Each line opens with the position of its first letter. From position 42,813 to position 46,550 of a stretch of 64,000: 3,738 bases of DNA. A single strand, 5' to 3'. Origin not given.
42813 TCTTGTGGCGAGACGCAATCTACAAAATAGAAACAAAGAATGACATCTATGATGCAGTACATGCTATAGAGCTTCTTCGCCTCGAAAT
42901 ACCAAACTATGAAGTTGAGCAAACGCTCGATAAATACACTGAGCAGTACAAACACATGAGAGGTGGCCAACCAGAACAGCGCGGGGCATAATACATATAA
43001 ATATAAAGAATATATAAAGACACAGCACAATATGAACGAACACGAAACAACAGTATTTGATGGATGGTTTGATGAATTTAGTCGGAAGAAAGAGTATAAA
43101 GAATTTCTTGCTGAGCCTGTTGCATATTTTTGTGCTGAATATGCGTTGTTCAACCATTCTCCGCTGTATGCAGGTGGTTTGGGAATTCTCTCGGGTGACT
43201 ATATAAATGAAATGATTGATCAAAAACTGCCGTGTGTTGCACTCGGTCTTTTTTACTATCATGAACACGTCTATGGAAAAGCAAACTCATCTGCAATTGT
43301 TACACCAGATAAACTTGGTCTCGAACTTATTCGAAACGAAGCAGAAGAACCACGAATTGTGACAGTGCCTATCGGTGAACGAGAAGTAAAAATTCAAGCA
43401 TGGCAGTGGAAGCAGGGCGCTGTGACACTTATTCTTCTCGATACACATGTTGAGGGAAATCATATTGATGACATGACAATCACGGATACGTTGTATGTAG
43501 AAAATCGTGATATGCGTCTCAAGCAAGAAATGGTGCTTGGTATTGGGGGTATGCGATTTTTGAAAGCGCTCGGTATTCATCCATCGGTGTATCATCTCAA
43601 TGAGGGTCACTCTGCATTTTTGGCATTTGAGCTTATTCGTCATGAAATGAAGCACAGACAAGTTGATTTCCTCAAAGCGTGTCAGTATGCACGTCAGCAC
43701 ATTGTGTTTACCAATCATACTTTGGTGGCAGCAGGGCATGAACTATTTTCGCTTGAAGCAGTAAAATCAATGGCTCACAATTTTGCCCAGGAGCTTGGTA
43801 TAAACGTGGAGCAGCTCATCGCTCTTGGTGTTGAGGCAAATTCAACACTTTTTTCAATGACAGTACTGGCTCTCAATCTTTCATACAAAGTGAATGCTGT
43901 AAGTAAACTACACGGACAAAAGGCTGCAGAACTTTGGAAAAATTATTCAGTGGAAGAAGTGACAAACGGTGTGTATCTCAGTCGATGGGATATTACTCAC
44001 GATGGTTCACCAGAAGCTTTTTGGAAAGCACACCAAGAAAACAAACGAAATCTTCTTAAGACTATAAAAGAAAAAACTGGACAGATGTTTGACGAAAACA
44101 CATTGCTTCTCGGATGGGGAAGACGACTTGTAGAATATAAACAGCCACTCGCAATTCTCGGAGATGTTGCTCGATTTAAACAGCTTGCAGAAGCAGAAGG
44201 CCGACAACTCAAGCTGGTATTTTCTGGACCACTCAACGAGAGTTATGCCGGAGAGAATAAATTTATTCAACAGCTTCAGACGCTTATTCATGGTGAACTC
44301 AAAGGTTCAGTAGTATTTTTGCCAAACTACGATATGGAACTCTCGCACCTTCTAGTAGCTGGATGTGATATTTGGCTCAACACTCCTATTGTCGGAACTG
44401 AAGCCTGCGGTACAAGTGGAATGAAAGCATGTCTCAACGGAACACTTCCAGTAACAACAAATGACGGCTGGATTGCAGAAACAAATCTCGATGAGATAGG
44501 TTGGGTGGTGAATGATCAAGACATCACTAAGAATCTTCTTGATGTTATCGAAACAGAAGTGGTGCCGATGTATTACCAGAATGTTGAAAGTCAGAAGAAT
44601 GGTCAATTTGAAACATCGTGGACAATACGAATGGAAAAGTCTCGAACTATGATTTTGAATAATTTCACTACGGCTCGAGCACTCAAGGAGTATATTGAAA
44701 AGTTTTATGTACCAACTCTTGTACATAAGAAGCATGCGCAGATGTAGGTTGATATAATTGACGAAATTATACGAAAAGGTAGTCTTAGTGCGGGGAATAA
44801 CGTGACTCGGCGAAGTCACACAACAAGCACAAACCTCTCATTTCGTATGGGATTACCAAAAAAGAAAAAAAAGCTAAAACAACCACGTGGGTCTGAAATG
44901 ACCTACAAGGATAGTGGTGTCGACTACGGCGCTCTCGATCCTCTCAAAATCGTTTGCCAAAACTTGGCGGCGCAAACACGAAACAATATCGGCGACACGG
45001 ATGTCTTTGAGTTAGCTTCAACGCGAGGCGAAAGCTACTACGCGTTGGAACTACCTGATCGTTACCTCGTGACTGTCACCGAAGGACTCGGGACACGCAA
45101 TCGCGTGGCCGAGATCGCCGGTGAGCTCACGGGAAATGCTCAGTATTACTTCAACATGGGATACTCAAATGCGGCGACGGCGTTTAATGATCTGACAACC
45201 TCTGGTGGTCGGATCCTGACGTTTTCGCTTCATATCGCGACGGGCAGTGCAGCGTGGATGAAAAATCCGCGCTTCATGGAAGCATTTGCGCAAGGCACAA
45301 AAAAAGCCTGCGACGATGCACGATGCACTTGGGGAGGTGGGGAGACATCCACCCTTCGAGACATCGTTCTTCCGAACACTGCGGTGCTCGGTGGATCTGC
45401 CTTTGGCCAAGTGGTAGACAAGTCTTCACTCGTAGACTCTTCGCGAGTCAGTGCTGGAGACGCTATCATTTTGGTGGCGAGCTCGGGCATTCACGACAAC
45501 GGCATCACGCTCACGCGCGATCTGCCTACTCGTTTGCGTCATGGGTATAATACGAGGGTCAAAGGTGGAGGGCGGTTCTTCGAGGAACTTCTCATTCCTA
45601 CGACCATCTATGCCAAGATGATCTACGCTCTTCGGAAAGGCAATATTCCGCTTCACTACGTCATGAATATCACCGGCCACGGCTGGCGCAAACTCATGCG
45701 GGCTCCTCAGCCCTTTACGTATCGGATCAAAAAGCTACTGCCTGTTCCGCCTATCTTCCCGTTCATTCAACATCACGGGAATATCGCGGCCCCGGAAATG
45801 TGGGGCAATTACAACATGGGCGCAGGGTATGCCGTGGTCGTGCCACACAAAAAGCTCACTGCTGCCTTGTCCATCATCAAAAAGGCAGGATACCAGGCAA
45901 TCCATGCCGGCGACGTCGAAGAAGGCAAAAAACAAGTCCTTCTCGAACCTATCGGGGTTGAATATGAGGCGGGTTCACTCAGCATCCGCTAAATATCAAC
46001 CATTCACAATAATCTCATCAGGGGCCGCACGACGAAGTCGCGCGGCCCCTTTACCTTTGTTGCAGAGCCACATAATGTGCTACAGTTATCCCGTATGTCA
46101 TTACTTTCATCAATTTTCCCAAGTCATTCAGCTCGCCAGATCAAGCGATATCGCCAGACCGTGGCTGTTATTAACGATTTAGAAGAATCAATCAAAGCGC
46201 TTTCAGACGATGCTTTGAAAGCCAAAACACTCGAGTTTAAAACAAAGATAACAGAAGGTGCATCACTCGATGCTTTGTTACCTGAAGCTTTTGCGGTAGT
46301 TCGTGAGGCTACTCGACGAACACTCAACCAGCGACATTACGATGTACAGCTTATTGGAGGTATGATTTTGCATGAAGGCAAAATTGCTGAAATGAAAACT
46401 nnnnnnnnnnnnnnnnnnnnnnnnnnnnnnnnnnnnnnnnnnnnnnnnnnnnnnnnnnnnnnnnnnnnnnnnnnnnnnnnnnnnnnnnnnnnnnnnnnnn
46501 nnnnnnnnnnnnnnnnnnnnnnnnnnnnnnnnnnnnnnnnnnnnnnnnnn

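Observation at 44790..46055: Orphan PurM-like (AIR-synthase-related) gene with foreign-looking ~57% GC, ending in a GC-rich terminator, between glgP and secA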

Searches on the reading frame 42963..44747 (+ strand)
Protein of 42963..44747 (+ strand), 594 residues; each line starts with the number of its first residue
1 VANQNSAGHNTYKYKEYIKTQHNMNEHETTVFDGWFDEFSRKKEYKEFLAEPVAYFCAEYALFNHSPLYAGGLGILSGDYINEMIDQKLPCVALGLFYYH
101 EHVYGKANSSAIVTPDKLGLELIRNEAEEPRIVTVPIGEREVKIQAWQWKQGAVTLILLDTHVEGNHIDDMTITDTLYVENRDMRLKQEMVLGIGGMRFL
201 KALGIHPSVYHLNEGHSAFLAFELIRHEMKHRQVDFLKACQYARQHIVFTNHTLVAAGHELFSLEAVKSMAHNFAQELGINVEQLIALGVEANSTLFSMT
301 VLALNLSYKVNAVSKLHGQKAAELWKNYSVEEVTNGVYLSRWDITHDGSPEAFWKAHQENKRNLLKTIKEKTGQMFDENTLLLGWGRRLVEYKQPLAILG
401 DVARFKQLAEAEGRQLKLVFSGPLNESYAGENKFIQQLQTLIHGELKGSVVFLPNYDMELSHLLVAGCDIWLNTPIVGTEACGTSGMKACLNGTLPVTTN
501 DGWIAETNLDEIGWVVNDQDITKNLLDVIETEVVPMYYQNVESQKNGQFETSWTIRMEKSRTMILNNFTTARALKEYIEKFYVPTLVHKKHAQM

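Call 12: search_protein_families(library=pfam, proteins=[window:42963-44747:+], max_evalue=0.001)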
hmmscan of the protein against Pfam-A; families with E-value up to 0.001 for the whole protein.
window:42963-44747:+ (594 aa): 2 families
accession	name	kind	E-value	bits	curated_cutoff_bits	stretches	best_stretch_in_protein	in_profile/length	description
PF00343.26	Phosphorylase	-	1.9e-26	93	27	2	351-503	417-580/713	Carbohydrate phosphorylase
PF00534.26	Glycos_transf_1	-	1.5e-05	25.1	26.4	1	405-521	37-145/172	Glycosyl transferases group 1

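Call 19: find_homologous_proteins(query=window:42963-44747:+, max_evalue=1e-30)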
Query window:42963-44747:+ (594 aa): 7942 proteins with E <= 1e-30 among 8000 candidates; the best 120 are listed.
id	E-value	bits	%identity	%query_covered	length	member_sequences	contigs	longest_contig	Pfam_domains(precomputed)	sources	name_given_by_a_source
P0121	0.0e+0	1315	100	96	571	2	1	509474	PF00534.27,PF00343.27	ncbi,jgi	ncbi:MAG: hypothetical protein RL094_260 [Candidatus Parcubacteria bacterium]|jgi:glucan phosphoryla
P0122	0.0e+0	1089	79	96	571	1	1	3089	PF00343.27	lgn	-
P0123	2.0e-266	903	68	96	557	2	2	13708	PF00343.27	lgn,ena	-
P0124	1.1e-221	755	59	94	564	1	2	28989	PF00343.27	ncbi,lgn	-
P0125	1.9e-215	735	57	94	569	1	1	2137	PF00343.27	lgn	-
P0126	4.4e-209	714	58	94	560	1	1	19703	PF00343.27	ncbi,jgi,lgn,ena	ncbi:MAG: alpha-glucan family phosphorylase [bacterium]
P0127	5.2e-207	707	54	92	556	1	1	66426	PF00343.27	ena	-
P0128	1.2e-205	703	53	94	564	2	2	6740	PF00343.27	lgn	-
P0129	2.4e-202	692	55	91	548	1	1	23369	PF00343.27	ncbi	-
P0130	2.2e-196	672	53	93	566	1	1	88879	PF00343.27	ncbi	-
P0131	1.1e-194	666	56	91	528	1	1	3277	PF00343.27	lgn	-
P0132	2.7e-193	662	51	94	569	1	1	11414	PF00343.27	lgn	-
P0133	5.1e-191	654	53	94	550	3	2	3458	PF00343.27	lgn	-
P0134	1.2e-190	653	53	94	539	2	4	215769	PF00343.27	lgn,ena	-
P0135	4.3e-190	651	54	94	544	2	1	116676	PF00343.27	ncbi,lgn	-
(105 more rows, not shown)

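Call 20: find_encoding_contigs(protein=P0122, flank=6000, max_places=2)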
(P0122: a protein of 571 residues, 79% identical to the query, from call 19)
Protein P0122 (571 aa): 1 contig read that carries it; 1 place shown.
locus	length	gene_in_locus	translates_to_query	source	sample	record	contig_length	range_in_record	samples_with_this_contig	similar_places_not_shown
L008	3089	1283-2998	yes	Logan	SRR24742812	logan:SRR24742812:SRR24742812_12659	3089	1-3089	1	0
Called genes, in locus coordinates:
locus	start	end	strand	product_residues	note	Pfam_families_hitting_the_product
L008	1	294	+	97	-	?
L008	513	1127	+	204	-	-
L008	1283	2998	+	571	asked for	PF00343:Phosphorylase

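Call 21: find_encoding_contigs(protein=P0123, flank=8000, max_places=2)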
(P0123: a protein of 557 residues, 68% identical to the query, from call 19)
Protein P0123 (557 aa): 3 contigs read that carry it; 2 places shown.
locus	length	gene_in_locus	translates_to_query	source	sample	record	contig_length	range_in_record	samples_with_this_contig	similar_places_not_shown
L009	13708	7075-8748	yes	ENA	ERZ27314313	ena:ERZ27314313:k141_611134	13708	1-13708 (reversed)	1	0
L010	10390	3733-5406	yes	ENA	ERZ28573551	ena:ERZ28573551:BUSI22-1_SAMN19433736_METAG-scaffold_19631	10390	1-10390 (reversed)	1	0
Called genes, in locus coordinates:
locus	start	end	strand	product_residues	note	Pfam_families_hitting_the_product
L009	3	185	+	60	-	?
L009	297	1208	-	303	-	PF00890:FAD_binding_2 (weak), PF01134:GIDA (faint), PF01266:DAO (weak), PF03486:HI0933_like (weak), PF07992:Pyr_redox_2, PF13450:NAD_binding_8 (weak), PF13738:Pyr_redox_3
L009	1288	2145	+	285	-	-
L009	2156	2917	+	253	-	PF08282:Hydrolase_3, PF03332:PMM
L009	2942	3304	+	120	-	PF01050:MannoseP_isomer, PF07883:Cupin_2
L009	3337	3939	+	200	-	PF06560:GPI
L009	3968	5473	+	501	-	PF08323:Glyco_transf_5, PF00534:Glycos_transf_1, PF13692:Glyco_trans_1_4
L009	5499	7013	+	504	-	PF03065:Glyco_hydro_57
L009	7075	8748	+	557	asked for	PF00343:Phosphorylase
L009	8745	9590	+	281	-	PF03631:Virul_fac_BrkB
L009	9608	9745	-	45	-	-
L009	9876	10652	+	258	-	-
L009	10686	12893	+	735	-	PF10101:DUF2339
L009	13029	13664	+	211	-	PF00625:Guanylate_kin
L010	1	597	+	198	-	?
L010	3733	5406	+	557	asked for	PF00343:Phosphorylase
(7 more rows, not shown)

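Call 22: find_encoding_contigs(protein=P0124, flank=8000, max_places=2)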
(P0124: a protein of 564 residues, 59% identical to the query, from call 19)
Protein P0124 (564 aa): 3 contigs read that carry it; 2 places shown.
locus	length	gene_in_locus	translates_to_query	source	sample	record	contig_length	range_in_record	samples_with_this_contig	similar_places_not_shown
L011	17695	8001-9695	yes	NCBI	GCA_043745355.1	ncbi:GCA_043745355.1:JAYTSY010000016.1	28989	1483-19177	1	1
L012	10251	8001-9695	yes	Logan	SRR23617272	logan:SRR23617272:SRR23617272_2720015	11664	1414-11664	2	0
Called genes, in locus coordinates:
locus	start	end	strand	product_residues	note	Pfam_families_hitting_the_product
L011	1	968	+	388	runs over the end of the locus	PF04773:FecR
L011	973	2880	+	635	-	PF05226:CHASE2, PF00211:Guanylate_cyc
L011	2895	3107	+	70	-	-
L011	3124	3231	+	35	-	-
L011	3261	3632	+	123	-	PF00903:Glyoxalase, PF12681:Glyoxalase_2 (weak)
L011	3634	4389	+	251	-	PF08282:Hydrolase_3, PF03332:PMM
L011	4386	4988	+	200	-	PF06560:GPI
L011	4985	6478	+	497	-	PF08323:Glyco_transf_5, PF00534:Glycos_transf_1, PF13692:Glyco_trans_1_4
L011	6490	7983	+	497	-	PF03065:Glyco_hydro_57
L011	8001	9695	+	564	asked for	PF00343:Phosphorylase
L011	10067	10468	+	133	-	PF01741:MscL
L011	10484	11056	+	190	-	-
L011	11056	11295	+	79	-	-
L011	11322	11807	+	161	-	PF01569:PAP2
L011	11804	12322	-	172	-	-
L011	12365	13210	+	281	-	PF00763:THF_DHG_CYH, PF02882:THF_DHG_CYH_C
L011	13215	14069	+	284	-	PF04402:SIMPL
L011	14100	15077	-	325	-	-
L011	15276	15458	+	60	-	PF00584:SecE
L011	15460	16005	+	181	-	PF02357:NusG, PF00467:KOW (weak)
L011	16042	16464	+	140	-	PF03946:Ribosomal_L11_N, PF00298:Ribosomal_L11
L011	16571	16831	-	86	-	PF15738:YafQ_toxin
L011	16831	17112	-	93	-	-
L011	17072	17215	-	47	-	-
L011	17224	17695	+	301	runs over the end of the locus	PF03171:2OG-FeII_Oxy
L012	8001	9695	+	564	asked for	PF00343:Phosphorylase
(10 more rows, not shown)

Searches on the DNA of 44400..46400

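Call 49: search_rna_families(source=window, start=44400, end=46400, threshold=evalue, max_evalue=1)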
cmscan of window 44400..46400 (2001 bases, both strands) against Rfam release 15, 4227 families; matches with E-value up to 1: 0.
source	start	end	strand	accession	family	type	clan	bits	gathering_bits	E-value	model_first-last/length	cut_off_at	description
